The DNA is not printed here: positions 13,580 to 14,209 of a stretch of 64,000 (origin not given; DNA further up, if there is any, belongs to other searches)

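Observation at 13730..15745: OLD-family ATPase-Toprim nuclease co-transcribed with a 109-aa unknown partner.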

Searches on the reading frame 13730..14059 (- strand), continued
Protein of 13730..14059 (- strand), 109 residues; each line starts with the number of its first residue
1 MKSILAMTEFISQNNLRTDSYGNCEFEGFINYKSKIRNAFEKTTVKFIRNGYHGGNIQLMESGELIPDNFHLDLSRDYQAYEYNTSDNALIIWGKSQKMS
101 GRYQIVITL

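Call 54: search_protein_families(library=padloc, proteins=[L036:2208-3788:+, L036:3773-4807:+, L036:5250-6380:+, L036:486-1400:+], max_evalue=0.001)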
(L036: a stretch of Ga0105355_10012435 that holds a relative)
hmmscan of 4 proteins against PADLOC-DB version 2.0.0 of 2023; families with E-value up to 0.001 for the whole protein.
L036:2208-3788:+ (526 aa): 120 families (the best 25 are shown)
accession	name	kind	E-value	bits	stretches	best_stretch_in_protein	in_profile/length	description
PDLC00102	GajA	-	3.9e-113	376.7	1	8-522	2-530/532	AAA ATPase domain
PDLC00098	GajA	-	9.3e-97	322.9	1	9-522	3-532/534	AAA ATPase domain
PDLC00096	GajA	-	2e-37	127.2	2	197-445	220-466/630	AAA ATPase domain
PDLC00078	GajA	-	2.2e-37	127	2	239-521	279-576/580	AAA ATPase domain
PDLC00091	GajA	-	1.8e-35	120.9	2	266-451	283-490/627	AAA ATPase domain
PDLC00072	GajA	-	1.2e-34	117.8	2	268-442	336-513/709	AAA ATPase domain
PDLC00099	GajA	-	1.7e-33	114.5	2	178-437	215-466/626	AAA ATPase domain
PDLC00080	GajA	-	2.7e-33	113.6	2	247-448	259-469/622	AAA ATPase domain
PDLC00069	GajA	-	3.1e-32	109.8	2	276-432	331-504/687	AAA ATPase domain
PDLC00070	GajA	-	4.1e-30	103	2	267-454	278-474/596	AAA ATPase domain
PDLC00077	GajA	-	1.2e-29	101.4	2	175-476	237-548/616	AAA ATPase domain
PDLC00067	GajA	-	6.3e-29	98.9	2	262-482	287-506/604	AAA ATPase domain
PDLC00071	GajA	-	1.8e-28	97.7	2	235-444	226-449/588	AAA ATPase domain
PDLC00064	GajA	-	6e-27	92.7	1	175-452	37-318/464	AAA ATPase domain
PDLC00083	GajA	-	1.5e-25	87.7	3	8-56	2-51/639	AAA ATPase domain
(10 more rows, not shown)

L036:3773-4807:+ (344 aa): 26 families (the best 25 are shown)
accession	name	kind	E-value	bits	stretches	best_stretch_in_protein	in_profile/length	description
PDLC00148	GajB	-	2.8e-58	195.7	1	1-335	1-353/369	UrvD helicase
PDLC00140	GajB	-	3.4e-47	159.4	1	1-336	1-347/365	UrvD helicase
PDLC00120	GajB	-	2.4e-21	74.4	2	5-175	4-194/458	UrvD helicase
PDLC04173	GajB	-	1.6e-10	38.5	1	4-180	12-165/471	-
PDLC00112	GajB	-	4.1e-10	36.9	1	127-227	202-292/581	UrvD helicase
PDLC00118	GajB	-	6e-10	36.6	1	4-227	8-235/515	UrvD helicase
PDLC00107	GajB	-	1.9e-09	34.7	1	96-178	174-257/587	UrvD helicase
PDLC00132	GajB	-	6.5e-09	33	1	133-225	211-294/625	UrvD helicase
PDLC03802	RTasHel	-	2.5e-08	31.3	1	127-189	183-243/675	DRT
PDLC00136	GajB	-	1e-07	29.2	1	127-228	197-287/570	UrvD helicase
PDLC00127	GajB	-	1.1e-07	28.8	1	127-228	192-287/594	UrvD helicase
PDLC00114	GajB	-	8.2e-07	26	1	121-225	200-294/635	UrvD helicase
PDLC01087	C3a187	-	2.1e-06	24.8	1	3-225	212-395/559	NERD+UvrD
PDLC00129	GajB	-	2.4e-06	24.4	1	122-178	212-268/594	UrvD helicase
PDLC00142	GajB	-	5.3e-06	23.1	1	127-186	206-267/583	UrvD helicase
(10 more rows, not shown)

L036:5250-6380:+ (376 aa): 0 families

L036:486-1400:+ (304 aa): 1 family
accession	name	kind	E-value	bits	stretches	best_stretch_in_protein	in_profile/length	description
PDLC05052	PDC-S61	-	0.00041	18.1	0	61-189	2-123/253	-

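Call 60: search_dna_similar(query=window:13730-14059:-, collection=plasmids, mode=protein, max_evalue=0.001, max_rows=15)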
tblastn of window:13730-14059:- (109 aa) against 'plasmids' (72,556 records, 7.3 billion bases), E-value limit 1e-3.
Records with a match: 1; places in all: 1; records where one place covers at least 80% of the query: 1.
Best place of each record, by identity: <60% 1.
By first word of the organism name: Burkholderia 1.
By predicted mobility (MOB-suite, as given by PLSDB): conjugative 1.
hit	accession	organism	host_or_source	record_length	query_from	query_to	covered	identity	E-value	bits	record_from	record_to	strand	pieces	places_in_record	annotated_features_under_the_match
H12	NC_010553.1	Burkholderia ambifaria MC40-6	-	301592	1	107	98%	45.0%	2e-25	105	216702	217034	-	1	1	hypothetical protein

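Call 61: get_annotated_region(hit=H12, flank=6000)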
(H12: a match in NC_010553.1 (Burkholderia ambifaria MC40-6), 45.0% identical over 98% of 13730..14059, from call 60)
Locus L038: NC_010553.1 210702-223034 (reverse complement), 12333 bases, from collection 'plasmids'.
description: Burkholderia ambifaria MC40-6 plasmid pBMC401, complete sequence
organism: Burkholderia ambifaria MC40-6 (NCBI taxid 398577)
taxonomy: Bacteria; Pseudomonadota; Betaproteobacteria; Burkholderiales; Burkholderiaceae; Burkholderia; Burkholderia ambifaria; Burkholderia ambifaria MC40-6
host: -; source: -; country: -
typing (MOB-suite, as given by PLSDB): conjugative; replicon rep_cluster_526; relaxase MOBP; mating-pair formation MPF_T
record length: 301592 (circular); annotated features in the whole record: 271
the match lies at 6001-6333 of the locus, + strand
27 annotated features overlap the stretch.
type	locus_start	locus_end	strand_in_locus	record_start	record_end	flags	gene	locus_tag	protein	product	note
CDS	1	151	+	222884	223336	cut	-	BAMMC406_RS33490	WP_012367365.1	hypothetical protein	-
CDS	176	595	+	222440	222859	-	-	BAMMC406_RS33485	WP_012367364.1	DUF2513 domain-containing protein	-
CDS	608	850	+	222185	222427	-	-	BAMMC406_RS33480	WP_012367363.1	hypothetical protein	-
CDS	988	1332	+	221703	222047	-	-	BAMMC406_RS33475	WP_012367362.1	hypothetical protein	-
CDS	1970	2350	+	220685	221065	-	-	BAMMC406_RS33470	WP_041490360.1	hypothetical protein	-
CDS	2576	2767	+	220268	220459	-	-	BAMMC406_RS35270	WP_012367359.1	hypothetical protein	-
CDS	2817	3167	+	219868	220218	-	-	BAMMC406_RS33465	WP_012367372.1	hypothetical protein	-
CDS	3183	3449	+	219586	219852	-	-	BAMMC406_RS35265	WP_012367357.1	hypothetical protein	-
CDS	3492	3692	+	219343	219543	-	-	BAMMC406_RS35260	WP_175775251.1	hypothetical protein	-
CDS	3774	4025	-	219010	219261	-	-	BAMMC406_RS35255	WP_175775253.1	hypothetical protein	-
CDS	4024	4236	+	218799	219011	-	-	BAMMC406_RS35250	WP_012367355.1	hypothetical protein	-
CDS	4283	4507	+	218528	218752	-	-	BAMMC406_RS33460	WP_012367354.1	hypothetical protein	-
CDS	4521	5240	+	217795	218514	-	-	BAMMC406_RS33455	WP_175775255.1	DUF5677 domain-containing protein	-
CDS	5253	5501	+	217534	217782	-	-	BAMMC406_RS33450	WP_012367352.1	hypothetical protein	-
CDS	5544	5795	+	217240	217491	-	-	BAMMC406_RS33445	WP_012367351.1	hypothetical protein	-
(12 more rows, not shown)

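Call 62: search_dna_similar(query=window:13730-14059:-, collection=phages, mode=protein, max_evalue=0.01, max_rows=15)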
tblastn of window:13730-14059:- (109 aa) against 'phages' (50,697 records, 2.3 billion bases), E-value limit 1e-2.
No match.

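Call 69: fold_search(model_id=the predicted structure, library=pdb)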
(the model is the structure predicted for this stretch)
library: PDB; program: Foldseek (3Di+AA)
matches with E <= 10: 636; with E <= 0.001: 0
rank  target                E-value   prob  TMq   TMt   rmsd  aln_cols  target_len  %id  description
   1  5l81_A                3.7e-02  0.98  0.47  0.40   6.3        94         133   13  Crystal structure of the PH domain of murine kindlin-3 (released 2017-01-11)
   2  7c3m_B                5.7e-02  0.87  0.44  0.11  15.4       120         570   12  Structure of FERM protein (released 2020-06-03)
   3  6nf1                  5.7e-02  0.75  0.38  0.10   9.5       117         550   10  Vav1 inhibited by an allosteric inhibitor: Vav1 inhibitors block GEF activity (released 2019-12-25)
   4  7c3m_A                6.0e-02  0.85  0.43  0.11  13.1       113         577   12  Structure of FERM protein (released 2020-06-03)
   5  7c3m_C                6.4e-02  0.77  0.42  0.11  14.7       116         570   13  Structure of FERM protein (released 2020-06-03)
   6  7b28_C                7.1e-02  0.54  0.36  0.29  11.7       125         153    9  Complement inhibitor CirpA3 from Rhipicephalus pulchellus (released 2021-12-08)
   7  7b28_G                7.1e-02  0.41  0.33  0.27  12.1       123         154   10  Complement inhibitor CirpA3 from Rhipicephalus pulchellus (released 2021-12-08)
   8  7b28_F                8.0e-02  0.38  0.32  0.25  12.0       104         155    8  Complement inhibitor CirpA3 from Rhipicephalus pulchellus (released 2021-12-08)
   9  3bji_A                8.4e-02  0.69  0.40  0.15   9.5       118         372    8  Structural Basis of Promiscuous Guanine Nucleotide Exchange by the T-Cell Essential Vav1 (released 2008-07-15)
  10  1txd                  8.9e-02  0.85  0.44  0.17   9.9       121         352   11  Crystal Structure of the DH/PH domains of Leukemia-associated RhoGEF (released 2004-09-21)
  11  7b28_A                8.9e-02  0.47  0.35  0.28  12.1       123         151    9  Complement inhibitor CirpA3 from Rhipicephalus pulchellus (released 2021-12-08)
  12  5c79_B                9.9e-02  0.91  0.41  0.43   4.2        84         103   13  PH domain of ASAP1 in complex with diC4-PtdIns(4,5)P2 (released 2015-10-07)
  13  4n7c                  1.2e-01  0.57  0.34  0.24   6.6       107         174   10  Structural re-examination of native Bla g 4 (released 2014-05-21)
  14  1fb8                  1.2e-01  0.82  0.42  0.43   5.3        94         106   12  STRUCTURE OF THE PLECKSTRIN HOMOLOGY DOMAIN FROM DAPP1/PHISH (released 2000-07-20)
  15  4a6f_B                1.2e-01  0.72  0.38  0.38   6.0        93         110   12  Crystal structure of Slm1-PH domain in complex with Phosphoserine (released 2012-06-13)
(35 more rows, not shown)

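Call 70: fold_search(model_id=the predicted structure, library=viral)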
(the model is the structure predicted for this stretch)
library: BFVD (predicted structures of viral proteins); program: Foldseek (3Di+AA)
matches with E <= 10: 538; with E <= 0.001: 0
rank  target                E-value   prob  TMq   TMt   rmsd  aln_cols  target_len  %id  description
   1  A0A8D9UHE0            4.4e-03  1.00  0.64  0.60   4.0       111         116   14  Uncharacterized protein [Bacteriophage sp.]
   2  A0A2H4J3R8            6.3e-02  0.89  0.38  0.37   6.6        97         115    5  Uncharacterized protein [uncultured Caudovirales phage]
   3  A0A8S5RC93            1.3e-01  0.91  0.50  0.49   4.4       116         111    6  Uncharacterized protein [virus sp. ctmTa7]
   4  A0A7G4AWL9            1.5e-01  0.77  0.42  0.33   5.0       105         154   10  (no name in the UniProt tables at hand)
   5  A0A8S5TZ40            1.5e-01  0.72  0.38  0.38   7.3       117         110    8  Uncharacterized protein [Siphoviridae sp. ctnPP24]
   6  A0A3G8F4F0            2.5e-01  0.54  0.35  0.17   6.0        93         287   10  (no name in the UniProt tables at hand)
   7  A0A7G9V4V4            2.6e-01  0.54  0.35  0.18   5.2        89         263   11  (no name in the UniProt tables at hand)
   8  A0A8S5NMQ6            2.8e-01  0.33  0.27  0.35   8.7        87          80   13  Uncharacterized protein [Siphoviridae sp. ctQU013]
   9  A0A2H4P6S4            3.1e-01  0.15  0.29  0.28  10.7       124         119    7  Uncharacterized protein [Pseudomonas phage tabernarius]
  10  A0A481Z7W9            3.1e-01  0.12  0.22  0.14  13.9       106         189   10  Uncharacterized protein [Pithovirus LCPAC202]
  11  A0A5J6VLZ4            3.3e-01  0.23  0.27  0.27  10.8       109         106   11  Uncharacterized protein [Megaviridae environmental sample]
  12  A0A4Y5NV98            3.3e-01  0.23  0.31  0.31  10.6       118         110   12  (no name in the UniProt tables at hand)
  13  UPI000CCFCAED         3.9e-01  0.33  0.35  0.17   8.2        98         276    7  (no name look-up for this kind of identifier)
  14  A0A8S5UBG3            3.9e-01  0.30  0.33  0.30   6.8       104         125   14  Uncharacterized protein [Caudovirales sp. ctcT39]
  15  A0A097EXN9            4.1e-01  0.47  0.36  0.38   5.9        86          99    7  Uncharacterized protein [Escherichia phage 121Q]
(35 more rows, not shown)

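Call 75: search_protein_families(library=pfam, proteins=[L030:634-2958:+, L031:6783-9377:+, L031:4810-5967:+, L026:824-1777:-, L026:2408-3328:+, L026:3419-4441:+, L029:535-1392:+, L029:1396-1860:+, L028:900-1481:+, L024:1053-2483:+], max_evalue=0.001)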
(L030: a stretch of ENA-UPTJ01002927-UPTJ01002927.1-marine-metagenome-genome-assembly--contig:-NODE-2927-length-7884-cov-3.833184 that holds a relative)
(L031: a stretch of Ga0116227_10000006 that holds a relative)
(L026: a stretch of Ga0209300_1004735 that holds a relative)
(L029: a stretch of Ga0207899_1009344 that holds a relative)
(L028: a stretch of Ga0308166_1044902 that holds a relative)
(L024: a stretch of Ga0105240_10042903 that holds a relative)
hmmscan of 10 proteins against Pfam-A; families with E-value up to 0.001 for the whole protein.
L030:634-2958:+ (774 aa): 0 families

L031:6783-9377:+ (864 aa): 5 families
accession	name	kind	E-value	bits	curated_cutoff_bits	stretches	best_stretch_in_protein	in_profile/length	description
PF13166.12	AAA_13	-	9.3e-21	74.6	36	1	121-719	16-584/713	AAA domain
PF02463.25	SMC_N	-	1.3e-14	54.6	40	2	401-723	135-216/220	RecF/RecN/SMC N terminal domain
PF13304.12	AAA_21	-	1.3e-11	45.6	27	2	527-705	158-299/304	AAA domain, putative AbiEii toxin, Type IV TA system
PF13476.12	AAA_23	-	1.2e-07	33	27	1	106-235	5-87/201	AAA domain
PF13175.12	AAA_15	-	4.7e-07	30.2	32.1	1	106-156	9-55/374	AAA ATPase domain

L031:4810-5967:+ (385 aa): 0 families

L026:824-1777:- (317 aa): 3 families
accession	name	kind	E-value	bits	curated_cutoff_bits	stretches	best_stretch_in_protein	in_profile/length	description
PF01548.23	DEDD_Tnp_IS110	-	1.3e-21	77.4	29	1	12-152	1-147/155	Transposase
PF02371.22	Transposase_20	-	7.7e-18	65.1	21.3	1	196-278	3-87/87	Transposase IS116/IS110/IS902 family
PF07905.16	PucR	-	0.00055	20.7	33.5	0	31-83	49-102/118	Purine catabolism regulatory protein-like family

L026:2408-3328:+ (306 aa): 1 family
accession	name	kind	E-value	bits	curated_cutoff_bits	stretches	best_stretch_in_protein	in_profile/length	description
PF13391.12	HNH_2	-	8.2e-06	26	21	1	19-83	1-60/66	HNH endonuclease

L026:3419-4441:+ (340 aa): 2 families
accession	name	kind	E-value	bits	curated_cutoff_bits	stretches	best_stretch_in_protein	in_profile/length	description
PF04471.18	Mrr_cat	-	1e-20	74.4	21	1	212-326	4-114/115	Restriction endonuclease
PF22722.2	NA-iREase1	-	6.2e-07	29.8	27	1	217-311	1-91/106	NACHT-associated inactive Restriction Endonuclease 1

L029:535-1392:+ (285 aa): 0 families

L029:1396-1860:+ (154 aa): 0 families

L028:900-1481:+ (193 aa): 1 family
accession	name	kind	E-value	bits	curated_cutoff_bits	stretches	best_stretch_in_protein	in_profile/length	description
PF06127.16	Mpo1-like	-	6.7e-21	74.7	24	1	24-168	1-92/95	2-hydroxy-palmitic acid dioxygenase Mpo1-like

L024:1053-2483:+ (476 aa): 0 families
